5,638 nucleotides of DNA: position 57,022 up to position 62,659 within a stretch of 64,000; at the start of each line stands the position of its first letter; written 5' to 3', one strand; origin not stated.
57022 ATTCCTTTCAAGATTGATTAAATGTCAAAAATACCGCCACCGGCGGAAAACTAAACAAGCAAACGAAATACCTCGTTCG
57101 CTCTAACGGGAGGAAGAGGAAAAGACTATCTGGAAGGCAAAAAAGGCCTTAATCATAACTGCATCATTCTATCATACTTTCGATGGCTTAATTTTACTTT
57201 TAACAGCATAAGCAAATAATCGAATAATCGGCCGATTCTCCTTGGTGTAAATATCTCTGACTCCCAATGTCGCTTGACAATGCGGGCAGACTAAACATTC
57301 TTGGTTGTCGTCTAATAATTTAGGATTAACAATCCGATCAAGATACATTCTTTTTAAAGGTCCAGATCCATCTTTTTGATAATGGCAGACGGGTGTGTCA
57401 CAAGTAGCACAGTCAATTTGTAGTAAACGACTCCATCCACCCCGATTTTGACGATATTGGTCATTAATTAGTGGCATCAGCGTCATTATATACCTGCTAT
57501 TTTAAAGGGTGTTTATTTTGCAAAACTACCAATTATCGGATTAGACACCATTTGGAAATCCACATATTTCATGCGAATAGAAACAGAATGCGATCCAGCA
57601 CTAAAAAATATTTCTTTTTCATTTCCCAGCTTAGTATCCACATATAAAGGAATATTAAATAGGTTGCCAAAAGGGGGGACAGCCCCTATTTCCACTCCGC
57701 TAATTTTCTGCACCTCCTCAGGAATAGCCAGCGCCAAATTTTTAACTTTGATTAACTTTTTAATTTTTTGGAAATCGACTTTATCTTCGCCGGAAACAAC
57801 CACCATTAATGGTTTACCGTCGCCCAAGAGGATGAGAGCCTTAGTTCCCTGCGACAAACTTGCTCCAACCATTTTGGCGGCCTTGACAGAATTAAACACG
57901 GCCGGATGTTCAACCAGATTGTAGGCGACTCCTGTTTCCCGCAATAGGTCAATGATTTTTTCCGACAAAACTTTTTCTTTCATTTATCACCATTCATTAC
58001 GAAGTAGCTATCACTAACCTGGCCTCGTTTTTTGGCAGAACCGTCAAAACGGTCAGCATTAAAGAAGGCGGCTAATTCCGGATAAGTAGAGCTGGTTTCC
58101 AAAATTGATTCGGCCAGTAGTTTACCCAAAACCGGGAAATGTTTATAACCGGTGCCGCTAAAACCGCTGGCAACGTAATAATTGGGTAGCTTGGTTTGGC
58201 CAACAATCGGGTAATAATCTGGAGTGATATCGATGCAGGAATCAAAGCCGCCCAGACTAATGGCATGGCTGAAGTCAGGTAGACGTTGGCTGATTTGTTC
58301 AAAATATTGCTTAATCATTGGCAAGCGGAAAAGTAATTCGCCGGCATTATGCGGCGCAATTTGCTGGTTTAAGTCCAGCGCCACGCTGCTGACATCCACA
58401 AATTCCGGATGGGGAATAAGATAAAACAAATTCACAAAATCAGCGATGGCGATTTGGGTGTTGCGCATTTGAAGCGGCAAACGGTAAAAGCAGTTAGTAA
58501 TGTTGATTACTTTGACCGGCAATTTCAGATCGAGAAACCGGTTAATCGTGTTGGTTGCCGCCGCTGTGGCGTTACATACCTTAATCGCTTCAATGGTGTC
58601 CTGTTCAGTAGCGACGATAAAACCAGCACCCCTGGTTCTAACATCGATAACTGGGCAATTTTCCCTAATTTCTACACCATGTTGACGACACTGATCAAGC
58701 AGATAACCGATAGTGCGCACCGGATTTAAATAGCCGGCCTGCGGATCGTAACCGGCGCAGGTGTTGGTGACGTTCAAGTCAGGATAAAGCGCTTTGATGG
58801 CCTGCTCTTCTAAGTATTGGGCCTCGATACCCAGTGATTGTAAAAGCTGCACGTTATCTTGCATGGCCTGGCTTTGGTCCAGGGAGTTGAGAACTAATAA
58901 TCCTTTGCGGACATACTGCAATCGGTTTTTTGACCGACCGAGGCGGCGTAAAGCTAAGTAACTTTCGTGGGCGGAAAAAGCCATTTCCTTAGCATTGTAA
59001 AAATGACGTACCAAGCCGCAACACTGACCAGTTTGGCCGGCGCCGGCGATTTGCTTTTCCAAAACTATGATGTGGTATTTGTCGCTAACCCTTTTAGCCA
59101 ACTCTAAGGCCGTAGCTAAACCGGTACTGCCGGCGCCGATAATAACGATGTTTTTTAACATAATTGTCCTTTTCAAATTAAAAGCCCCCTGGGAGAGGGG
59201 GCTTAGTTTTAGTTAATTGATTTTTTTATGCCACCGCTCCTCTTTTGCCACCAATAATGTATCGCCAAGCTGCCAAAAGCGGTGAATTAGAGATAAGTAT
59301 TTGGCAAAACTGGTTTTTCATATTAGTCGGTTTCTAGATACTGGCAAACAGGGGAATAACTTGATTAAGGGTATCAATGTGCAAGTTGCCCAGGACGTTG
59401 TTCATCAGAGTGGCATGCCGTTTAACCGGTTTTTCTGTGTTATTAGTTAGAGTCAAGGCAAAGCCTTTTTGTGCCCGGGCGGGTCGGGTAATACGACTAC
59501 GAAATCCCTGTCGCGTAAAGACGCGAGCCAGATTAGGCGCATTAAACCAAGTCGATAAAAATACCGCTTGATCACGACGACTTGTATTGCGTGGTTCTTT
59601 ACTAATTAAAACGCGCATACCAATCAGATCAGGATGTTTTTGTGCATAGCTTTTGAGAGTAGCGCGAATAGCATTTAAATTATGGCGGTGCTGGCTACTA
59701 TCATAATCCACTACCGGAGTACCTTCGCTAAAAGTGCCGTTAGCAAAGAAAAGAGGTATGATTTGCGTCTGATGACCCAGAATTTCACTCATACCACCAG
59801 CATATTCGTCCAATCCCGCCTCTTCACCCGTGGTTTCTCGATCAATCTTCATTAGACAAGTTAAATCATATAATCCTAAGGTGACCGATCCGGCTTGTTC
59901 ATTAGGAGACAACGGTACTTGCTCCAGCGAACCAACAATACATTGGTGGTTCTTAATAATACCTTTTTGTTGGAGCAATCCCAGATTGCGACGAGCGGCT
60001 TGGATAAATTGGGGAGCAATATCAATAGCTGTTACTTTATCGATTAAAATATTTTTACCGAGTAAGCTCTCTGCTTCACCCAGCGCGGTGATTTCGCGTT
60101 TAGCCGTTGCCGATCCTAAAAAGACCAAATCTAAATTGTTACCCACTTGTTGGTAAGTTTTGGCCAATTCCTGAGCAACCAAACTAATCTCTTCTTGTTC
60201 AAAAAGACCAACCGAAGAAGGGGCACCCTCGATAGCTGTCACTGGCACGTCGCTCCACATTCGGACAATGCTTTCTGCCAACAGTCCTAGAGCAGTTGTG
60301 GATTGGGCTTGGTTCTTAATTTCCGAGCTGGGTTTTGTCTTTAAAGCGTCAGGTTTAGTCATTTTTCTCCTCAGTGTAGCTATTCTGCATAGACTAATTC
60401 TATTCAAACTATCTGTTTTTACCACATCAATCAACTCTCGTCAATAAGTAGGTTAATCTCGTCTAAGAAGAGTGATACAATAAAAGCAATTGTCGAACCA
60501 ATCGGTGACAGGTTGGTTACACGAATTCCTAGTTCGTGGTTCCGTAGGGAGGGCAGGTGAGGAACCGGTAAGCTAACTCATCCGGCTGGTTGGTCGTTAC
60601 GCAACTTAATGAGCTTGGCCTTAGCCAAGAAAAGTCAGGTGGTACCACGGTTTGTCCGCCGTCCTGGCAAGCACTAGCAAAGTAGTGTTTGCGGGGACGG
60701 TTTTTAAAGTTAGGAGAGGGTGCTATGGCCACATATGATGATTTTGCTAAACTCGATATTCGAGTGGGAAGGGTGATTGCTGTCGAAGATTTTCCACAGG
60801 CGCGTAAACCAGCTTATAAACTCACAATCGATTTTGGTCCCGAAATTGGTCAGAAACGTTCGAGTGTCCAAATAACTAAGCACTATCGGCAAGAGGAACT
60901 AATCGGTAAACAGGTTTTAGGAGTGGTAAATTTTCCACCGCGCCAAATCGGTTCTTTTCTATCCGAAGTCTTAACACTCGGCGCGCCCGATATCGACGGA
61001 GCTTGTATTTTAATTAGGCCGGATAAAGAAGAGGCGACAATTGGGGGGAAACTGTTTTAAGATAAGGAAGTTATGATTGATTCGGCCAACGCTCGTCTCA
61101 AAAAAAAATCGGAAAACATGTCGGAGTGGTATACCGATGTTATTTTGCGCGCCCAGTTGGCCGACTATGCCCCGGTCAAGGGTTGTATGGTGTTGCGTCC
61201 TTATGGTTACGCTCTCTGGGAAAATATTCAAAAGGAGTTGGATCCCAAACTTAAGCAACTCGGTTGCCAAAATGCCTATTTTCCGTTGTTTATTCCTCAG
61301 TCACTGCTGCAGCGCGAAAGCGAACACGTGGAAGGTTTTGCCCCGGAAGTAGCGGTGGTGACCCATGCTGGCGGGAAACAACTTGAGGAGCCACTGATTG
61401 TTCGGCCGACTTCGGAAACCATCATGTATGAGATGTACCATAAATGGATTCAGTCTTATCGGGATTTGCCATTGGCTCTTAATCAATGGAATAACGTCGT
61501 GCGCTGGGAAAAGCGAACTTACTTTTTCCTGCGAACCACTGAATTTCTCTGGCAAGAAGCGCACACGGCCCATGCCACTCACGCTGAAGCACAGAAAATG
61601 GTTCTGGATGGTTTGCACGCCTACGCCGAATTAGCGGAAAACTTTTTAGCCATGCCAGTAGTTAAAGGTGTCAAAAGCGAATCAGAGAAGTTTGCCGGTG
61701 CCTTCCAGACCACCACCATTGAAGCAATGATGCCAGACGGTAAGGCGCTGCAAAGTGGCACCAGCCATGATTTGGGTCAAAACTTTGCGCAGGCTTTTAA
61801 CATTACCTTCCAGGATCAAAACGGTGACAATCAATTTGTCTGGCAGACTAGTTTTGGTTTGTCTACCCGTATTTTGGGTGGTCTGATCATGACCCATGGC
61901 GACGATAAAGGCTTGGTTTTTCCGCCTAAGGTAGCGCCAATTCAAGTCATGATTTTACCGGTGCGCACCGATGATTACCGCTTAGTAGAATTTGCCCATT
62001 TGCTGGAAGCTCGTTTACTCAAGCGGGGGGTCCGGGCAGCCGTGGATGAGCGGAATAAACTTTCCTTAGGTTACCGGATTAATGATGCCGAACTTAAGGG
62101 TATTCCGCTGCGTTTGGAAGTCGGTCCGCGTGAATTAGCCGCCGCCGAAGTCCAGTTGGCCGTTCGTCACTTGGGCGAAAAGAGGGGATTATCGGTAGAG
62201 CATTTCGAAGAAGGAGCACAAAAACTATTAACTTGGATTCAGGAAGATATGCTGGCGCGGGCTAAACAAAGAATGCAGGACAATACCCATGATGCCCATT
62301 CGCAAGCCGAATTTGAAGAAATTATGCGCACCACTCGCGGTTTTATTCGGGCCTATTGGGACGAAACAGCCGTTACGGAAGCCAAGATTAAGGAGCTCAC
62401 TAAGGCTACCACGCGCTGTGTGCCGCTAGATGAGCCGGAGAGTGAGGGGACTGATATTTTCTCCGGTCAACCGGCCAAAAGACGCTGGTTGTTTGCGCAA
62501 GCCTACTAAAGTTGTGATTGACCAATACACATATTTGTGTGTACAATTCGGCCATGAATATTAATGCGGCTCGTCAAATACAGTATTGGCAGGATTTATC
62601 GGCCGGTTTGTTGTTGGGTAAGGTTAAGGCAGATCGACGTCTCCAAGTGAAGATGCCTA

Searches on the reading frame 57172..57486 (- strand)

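Call 41: search_protein_families(library=pfam, proteins=[window:57172-57486:-], max_evalue=0.01)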
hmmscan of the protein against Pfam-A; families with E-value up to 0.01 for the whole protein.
window:57172-57486:- (104 aa): 1 family
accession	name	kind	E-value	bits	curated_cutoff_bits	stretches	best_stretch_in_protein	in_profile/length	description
PF00412.28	LIM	-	0.0094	16.6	22.9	0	62-86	24-48/58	LIM domain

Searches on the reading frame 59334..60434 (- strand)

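Call 56: search_protein_families(library=pfam, proteins=[window:59334-60434:-], max_evalue=0.01)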
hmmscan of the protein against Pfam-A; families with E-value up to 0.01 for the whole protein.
window:59334-60434:- (366 aa): 1 family
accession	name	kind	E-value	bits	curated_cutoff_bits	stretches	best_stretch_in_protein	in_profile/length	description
PF11599.14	AviRa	-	0.00085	19.3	25.7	0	130-165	76-111/232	RRNA methyltransferase AviRa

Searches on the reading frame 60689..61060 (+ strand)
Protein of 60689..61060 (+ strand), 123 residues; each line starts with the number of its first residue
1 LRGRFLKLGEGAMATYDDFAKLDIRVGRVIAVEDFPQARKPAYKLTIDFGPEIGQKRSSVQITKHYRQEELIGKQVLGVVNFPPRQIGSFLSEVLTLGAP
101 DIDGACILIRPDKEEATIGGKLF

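Call 56: search_protein_families(library=pfam, proteins=[window:60689-61060:+], max_evalue=0.01)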
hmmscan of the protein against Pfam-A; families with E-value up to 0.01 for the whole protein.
window:60689-61060:+ (123 aa): 1 family
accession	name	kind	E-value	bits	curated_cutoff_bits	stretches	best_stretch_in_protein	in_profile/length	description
PF01588.26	tRNA_bind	-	1.1e-12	48.2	27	1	24-113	1-89/96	Putative tRNA binding domain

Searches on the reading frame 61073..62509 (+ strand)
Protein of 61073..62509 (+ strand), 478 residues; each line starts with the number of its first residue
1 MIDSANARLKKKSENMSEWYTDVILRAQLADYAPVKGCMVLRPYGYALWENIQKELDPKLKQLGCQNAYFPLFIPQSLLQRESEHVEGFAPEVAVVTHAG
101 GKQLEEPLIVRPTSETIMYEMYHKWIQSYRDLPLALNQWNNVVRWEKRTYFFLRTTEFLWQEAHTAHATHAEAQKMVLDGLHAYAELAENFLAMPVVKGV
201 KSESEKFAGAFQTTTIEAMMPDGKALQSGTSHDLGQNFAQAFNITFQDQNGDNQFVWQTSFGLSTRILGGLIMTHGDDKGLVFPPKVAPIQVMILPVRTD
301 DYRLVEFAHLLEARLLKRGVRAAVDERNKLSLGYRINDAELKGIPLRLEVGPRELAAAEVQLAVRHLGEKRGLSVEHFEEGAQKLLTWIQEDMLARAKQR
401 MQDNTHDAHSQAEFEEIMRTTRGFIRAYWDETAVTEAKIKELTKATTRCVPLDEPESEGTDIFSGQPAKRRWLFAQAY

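Call 30: find_encoding_contigs(protein=window:61073-62509:+, flank=10000, max_places=2)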
Protein window:61073-62509:+ (478 aa): 1 contig read that carries it; 1 place shown.
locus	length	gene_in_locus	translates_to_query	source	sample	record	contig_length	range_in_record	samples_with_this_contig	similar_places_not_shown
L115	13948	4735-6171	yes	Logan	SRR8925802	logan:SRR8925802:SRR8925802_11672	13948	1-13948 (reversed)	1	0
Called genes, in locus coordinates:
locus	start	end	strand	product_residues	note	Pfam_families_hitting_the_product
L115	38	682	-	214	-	PF00702:Hydrolase, PF12710:HAD (weak)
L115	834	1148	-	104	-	-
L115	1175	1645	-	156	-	PF04073:tRNA_edit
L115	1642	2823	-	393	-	PF01266:DAO, PF01946:Thi4 (weak), PF13738:Pyr_redox_3 (faint)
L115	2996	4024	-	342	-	-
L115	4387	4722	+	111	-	PF01588:tRNA_bind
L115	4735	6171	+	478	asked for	PF00587:tRNA-synt_2b, PF03129:HGTP_anticodon, PF09180:ProRS-C_1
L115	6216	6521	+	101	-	-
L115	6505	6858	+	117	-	PF02452:PemK_toxin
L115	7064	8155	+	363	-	PF01757:Acyl_transf_3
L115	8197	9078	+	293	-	-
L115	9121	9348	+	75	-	-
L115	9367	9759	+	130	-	PF02130:YbeY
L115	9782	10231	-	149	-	PF00293:NUDIX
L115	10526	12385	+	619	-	-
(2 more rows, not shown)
